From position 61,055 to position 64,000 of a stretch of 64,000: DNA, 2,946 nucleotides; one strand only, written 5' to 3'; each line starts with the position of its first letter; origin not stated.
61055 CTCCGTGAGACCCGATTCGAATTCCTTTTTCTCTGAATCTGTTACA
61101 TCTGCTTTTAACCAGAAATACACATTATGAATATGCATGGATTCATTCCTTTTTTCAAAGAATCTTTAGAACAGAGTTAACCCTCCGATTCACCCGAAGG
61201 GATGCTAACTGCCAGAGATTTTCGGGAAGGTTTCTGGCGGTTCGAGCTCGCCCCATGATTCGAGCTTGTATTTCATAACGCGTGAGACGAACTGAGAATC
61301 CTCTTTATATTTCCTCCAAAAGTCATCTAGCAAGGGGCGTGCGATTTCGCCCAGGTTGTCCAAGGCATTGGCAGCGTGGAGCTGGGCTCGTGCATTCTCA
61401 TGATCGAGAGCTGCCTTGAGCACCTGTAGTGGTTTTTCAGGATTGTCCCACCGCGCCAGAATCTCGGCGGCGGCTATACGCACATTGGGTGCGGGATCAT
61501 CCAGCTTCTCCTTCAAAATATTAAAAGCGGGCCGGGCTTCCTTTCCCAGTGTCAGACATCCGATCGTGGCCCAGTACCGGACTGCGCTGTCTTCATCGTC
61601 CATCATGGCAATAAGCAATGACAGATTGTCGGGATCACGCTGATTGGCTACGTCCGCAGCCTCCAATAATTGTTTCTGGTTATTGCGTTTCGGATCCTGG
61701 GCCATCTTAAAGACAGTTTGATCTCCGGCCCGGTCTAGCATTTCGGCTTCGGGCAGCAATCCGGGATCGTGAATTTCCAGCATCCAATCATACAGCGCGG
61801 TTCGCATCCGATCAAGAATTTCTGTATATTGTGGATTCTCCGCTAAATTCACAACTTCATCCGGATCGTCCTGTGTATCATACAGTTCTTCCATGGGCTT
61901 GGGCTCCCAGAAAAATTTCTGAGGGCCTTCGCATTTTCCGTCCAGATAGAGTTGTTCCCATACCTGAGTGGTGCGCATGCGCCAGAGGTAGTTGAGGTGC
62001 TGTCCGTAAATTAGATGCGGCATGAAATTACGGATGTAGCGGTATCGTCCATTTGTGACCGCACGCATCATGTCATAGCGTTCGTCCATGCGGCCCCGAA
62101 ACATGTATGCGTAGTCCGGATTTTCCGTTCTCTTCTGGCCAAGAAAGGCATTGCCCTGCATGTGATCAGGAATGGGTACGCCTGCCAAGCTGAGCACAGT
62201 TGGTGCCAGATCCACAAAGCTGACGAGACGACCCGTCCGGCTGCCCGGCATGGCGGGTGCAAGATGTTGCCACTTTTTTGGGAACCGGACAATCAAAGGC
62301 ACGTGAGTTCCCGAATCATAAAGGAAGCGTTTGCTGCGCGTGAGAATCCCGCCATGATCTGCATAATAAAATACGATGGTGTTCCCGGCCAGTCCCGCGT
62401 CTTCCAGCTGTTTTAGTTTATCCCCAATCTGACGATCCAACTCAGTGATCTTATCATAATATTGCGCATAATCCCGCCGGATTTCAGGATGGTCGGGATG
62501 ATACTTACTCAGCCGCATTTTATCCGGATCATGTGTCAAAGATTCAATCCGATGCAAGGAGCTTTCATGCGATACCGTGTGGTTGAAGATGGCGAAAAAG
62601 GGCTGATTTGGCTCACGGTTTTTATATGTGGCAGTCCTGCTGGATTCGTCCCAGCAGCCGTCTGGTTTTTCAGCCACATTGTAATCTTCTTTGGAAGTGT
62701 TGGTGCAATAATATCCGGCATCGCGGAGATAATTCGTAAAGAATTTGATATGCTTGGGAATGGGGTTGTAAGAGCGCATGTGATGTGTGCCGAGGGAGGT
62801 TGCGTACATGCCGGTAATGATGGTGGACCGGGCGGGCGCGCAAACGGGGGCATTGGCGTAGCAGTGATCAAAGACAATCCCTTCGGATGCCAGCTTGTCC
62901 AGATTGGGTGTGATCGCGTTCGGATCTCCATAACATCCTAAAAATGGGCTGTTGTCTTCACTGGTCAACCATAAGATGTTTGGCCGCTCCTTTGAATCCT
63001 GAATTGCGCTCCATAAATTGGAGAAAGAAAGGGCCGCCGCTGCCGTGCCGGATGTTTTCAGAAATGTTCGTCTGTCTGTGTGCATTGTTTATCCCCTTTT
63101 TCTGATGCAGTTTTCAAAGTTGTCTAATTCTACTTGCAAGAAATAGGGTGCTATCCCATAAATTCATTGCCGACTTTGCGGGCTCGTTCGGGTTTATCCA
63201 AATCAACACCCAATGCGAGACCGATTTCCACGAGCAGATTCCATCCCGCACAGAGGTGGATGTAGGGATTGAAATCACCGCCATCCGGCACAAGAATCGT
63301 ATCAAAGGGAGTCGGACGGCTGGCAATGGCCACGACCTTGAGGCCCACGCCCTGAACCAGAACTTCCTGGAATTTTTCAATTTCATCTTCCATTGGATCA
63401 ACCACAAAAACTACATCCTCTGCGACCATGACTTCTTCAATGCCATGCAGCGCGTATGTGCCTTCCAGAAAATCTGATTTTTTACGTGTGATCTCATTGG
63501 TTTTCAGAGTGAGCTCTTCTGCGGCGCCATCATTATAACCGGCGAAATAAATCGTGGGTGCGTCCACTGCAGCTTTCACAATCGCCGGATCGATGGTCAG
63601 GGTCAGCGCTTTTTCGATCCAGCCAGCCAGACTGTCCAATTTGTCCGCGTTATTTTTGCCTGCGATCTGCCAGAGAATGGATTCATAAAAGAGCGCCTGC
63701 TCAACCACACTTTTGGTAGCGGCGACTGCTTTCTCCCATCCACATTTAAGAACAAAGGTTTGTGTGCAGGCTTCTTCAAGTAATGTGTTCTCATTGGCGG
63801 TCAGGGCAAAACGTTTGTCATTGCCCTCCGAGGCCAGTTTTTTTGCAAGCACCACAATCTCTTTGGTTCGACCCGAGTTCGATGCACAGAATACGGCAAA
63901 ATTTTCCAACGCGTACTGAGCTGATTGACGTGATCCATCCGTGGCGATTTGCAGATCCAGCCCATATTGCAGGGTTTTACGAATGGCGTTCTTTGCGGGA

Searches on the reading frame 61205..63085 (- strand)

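Call 52: search_protein_families(library=pfam, proteins=[window:61205-63085:-], max_evalue=0.0001)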
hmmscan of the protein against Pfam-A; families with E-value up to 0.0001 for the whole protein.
window:61205-63085:- (626 aa): 5 families
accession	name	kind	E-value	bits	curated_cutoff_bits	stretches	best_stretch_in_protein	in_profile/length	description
PF00884.28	Sulfatase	-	2.2e-40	139.3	25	1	35-303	1-301/301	Sulfatase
PF16347.10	SGSH_C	-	9.9e-19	68.4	29.3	1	252-322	8-72/154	N-sulphoglucosamine sulphohydrolase, C-terminal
PF13646.12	HEAT_2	-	9.4e-13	48.7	27.7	1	524-589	4-70/88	HEAT repeats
PF01663.27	Phosphodiest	-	3.8e-08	33.8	23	1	58-246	19-221/342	Type I phosphodiesterase / nucleotide pyrophosphatase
PF02985.28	HEAT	-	4.3e-07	30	23.5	0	522-545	3-26/31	HEAT repeat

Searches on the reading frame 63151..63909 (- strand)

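Call 52: search_protein_families(library=pfam, proteins=[window:63151-63909:-], max_evalue=0.0001)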
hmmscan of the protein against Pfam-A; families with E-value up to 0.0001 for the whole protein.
window:63151-63909:- (252 aa): 1 family
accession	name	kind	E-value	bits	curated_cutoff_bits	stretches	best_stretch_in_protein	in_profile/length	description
PF01380.27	SIS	-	2.1e-08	34.5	25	0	5-77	56-127/131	SIS domain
